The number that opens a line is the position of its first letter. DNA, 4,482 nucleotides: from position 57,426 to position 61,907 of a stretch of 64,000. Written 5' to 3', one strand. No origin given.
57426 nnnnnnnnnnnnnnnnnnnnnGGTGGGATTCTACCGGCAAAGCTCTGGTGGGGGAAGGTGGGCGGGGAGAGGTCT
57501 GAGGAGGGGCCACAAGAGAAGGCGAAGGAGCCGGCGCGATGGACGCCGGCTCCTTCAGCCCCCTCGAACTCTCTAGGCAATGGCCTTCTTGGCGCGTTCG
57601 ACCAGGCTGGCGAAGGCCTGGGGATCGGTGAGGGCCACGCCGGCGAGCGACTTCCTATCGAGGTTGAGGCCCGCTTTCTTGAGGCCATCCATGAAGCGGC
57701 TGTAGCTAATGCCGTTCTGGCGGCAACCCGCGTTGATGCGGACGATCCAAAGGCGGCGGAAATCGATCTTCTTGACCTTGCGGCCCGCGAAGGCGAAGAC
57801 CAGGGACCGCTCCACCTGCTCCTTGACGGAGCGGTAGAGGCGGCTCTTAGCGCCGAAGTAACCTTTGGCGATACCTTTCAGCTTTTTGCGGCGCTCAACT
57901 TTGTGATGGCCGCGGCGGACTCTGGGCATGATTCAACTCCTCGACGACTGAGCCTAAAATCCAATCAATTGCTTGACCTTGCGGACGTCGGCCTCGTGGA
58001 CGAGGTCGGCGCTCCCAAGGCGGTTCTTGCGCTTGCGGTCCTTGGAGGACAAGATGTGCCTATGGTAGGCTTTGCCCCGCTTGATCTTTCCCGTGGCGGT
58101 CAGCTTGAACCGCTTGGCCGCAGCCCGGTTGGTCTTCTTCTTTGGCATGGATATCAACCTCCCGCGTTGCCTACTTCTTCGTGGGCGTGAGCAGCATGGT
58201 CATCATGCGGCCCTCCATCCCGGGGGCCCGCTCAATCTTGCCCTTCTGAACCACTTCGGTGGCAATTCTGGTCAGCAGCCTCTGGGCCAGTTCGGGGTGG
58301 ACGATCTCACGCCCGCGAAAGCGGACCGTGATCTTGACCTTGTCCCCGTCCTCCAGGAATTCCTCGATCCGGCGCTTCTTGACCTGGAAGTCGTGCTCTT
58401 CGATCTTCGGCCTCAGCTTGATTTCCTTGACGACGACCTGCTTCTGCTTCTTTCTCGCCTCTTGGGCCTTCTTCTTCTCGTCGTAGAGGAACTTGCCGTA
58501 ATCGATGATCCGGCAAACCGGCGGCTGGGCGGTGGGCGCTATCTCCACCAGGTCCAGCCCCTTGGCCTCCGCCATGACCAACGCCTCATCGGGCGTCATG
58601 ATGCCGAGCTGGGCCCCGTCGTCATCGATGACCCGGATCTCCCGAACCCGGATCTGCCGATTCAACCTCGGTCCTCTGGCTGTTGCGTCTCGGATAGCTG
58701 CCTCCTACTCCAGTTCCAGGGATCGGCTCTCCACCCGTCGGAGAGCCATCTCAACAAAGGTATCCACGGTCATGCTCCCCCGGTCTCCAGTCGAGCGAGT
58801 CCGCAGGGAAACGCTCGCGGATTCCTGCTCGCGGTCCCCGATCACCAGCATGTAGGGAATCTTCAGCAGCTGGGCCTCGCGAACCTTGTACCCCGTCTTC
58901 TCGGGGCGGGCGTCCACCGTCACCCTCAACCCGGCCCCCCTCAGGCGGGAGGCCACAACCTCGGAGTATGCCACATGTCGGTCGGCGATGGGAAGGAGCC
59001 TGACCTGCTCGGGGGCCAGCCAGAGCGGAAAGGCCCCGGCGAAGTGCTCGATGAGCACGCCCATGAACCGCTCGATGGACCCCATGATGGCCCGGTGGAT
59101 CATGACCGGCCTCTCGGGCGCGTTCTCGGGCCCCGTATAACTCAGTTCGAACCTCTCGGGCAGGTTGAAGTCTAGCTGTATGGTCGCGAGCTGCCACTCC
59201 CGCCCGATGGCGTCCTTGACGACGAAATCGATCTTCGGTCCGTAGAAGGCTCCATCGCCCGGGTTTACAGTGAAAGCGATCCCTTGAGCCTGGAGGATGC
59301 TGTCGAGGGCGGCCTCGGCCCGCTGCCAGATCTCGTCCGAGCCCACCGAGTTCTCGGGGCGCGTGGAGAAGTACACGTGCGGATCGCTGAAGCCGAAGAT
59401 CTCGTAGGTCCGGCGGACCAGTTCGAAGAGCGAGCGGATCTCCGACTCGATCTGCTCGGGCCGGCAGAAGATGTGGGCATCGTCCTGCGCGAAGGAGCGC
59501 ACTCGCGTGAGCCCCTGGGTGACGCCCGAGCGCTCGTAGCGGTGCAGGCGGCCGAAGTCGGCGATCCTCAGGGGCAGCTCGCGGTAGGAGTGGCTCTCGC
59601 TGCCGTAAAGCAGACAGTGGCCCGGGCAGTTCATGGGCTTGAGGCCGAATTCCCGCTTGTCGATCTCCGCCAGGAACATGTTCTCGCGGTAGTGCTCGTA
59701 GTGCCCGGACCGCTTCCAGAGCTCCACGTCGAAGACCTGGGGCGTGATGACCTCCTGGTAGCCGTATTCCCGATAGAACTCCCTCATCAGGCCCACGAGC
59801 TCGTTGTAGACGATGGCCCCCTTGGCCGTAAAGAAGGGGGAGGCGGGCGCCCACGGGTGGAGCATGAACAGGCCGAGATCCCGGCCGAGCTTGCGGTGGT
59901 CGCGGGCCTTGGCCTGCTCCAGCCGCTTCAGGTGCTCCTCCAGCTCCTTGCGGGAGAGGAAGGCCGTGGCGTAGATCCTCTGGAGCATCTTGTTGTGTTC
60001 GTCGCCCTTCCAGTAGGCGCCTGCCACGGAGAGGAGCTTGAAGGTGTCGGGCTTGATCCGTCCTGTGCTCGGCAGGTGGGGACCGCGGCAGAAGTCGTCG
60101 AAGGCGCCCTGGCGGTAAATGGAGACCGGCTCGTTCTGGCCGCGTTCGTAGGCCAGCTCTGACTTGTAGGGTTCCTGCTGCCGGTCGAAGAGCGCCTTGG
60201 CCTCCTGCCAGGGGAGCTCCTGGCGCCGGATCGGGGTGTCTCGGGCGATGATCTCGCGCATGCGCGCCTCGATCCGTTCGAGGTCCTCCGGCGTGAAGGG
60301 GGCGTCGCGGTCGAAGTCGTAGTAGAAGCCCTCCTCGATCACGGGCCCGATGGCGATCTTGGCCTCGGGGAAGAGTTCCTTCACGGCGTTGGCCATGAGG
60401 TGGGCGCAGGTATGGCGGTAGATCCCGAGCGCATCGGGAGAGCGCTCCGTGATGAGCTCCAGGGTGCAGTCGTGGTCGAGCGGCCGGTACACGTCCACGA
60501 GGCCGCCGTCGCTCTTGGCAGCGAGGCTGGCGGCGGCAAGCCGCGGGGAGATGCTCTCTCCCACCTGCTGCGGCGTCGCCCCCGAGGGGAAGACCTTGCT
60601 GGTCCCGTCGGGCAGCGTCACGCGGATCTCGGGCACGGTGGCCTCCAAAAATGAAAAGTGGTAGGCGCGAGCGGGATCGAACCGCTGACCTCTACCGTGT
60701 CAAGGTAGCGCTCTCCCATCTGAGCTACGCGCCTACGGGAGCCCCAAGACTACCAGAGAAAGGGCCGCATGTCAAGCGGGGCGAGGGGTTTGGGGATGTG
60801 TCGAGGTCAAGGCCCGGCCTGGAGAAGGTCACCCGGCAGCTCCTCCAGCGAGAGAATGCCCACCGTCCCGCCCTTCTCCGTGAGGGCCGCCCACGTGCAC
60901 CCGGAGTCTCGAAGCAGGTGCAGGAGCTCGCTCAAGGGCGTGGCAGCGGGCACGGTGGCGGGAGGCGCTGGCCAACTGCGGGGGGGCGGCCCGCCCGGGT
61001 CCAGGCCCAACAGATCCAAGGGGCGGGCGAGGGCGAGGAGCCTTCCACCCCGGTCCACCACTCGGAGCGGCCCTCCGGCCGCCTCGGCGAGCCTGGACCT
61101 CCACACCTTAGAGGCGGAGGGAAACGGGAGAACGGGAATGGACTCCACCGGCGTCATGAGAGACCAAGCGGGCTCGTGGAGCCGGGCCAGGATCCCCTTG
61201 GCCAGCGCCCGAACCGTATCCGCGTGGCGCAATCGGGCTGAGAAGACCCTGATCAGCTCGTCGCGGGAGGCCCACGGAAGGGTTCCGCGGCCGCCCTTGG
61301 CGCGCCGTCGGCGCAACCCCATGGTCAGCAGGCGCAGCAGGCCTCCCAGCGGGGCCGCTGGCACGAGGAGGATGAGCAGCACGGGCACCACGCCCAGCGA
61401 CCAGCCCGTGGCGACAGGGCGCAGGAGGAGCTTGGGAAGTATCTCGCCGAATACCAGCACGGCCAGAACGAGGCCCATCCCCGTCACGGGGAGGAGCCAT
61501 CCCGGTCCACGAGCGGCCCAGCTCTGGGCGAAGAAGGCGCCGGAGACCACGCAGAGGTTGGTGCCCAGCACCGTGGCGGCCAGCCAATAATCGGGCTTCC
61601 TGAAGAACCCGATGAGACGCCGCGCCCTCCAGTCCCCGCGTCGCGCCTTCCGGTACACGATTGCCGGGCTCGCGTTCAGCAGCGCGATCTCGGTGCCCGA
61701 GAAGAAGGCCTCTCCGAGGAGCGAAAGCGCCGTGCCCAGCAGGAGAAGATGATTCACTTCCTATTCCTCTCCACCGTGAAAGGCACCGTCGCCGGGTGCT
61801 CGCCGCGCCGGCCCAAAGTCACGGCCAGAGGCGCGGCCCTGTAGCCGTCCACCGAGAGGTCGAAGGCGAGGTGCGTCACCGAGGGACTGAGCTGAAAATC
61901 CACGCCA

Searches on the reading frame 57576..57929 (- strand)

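Call 27: search_protein_families(library=pfam, proteins=[window:57576-57929:-], max_evalue=0.00001)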
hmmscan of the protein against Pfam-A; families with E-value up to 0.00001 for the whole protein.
window:57576-57929:- (118 aa): 1 family
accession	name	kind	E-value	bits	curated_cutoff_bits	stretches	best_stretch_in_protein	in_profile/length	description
PF00453.23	Ribosomal_L20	-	1.8e-40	137.8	30.8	1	3-109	1-107/107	Ribosomal protein L20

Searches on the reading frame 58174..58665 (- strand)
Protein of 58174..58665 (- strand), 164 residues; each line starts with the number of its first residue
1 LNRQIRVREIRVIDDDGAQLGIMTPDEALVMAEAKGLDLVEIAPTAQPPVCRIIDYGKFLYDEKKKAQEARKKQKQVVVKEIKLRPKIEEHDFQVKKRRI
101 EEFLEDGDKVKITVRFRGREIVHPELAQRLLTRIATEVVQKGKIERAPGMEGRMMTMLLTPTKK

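Call 27: search_protein_families(library=pfam, proteins=[window:58174-58665:-], max_evalue=0.00001)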
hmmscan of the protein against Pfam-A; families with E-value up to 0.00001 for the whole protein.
window:58174-58665:- (164 aa): 2 families
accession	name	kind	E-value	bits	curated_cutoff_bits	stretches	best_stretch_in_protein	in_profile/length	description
PF00707.27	IF3_C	-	3.6e-35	120.2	34.8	1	77-161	1-85/86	Translation initiation factor IF-3, C-terminal domain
PF05198.21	IF3_N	-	1.8e-33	114.9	26.9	1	1-70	1-70/70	Translation initiation factor IF-3, N-terminal domain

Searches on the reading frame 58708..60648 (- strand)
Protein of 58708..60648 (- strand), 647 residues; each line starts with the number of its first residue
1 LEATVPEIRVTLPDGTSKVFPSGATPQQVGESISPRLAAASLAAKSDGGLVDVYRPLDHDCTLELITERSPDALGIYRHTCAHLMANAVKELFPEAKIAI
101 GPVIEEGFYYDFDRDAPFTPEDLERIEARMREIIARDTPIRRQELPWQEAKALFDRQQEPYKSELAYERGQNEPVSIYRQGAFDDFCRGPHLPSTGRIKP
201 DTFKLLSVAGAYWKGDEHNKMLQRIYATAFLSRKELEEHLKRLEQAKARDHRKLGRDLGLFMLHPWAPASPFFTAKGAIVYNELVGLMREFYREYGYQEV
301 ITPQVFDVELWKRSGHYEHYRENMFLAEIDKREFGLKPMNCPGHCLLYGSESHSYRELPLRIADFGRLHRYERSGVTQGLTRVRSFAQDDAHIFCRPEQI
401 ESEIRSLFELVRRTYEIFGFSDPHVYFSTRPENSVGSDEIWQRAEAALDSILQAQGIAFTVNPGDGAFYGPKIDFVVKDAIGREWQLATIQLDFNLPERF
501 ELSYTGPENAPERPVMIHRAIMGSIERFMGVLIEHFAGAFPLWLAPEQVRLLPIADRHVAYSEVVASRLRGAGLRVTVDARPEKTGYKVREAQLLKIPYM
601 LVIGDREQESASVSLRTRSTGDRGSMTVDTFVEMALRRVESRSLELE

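Call 27: search_protein_families(library=pfam, proteins=[window:58708-60648:-], max_evalue=0.00001)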
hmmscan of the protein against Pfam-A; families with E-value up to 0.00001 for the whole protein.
window:58708-60648:- (647 aa): 4 families
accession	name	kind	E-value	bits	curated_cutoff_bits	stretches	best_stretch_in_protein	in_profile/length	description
PF00587.30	tRNA-synt_2b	-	1.3e-48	165.9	29.3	1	328-536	4-179/179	tRNA synthetase class II core domain (G, H, P, S and T)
PF03129.25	HGTP_anticodon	-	1.2e-21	77.1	21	1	548-634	1-90/94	Anticodon binding domain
PF07973.19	tRNA_SAD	-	7.4e-13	48.7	24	1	175-226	1-44/44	Threonyl and Alanyl tRNA synthetase second additional domain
PF02824.27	TGS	-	4.2e-12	46.3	22.2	1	8-67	1-60/60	TGS domain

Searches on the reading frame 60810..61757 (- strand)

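Call 27: search_protein_families(library=pfam, proteins=[window:60810-61757:-], max_evalue=0.00001)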
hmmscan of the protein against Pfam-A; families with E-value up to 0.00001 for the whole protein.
window:60810-61757:- (316 aa): 1 family
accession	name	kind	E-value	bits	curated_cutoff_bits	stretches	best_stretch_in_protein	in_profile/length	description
PF01595.25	CNNM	-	8.2e-20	71.7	28.4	1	9-175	3-171/181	Cyclin M transmembrane N-terminal domain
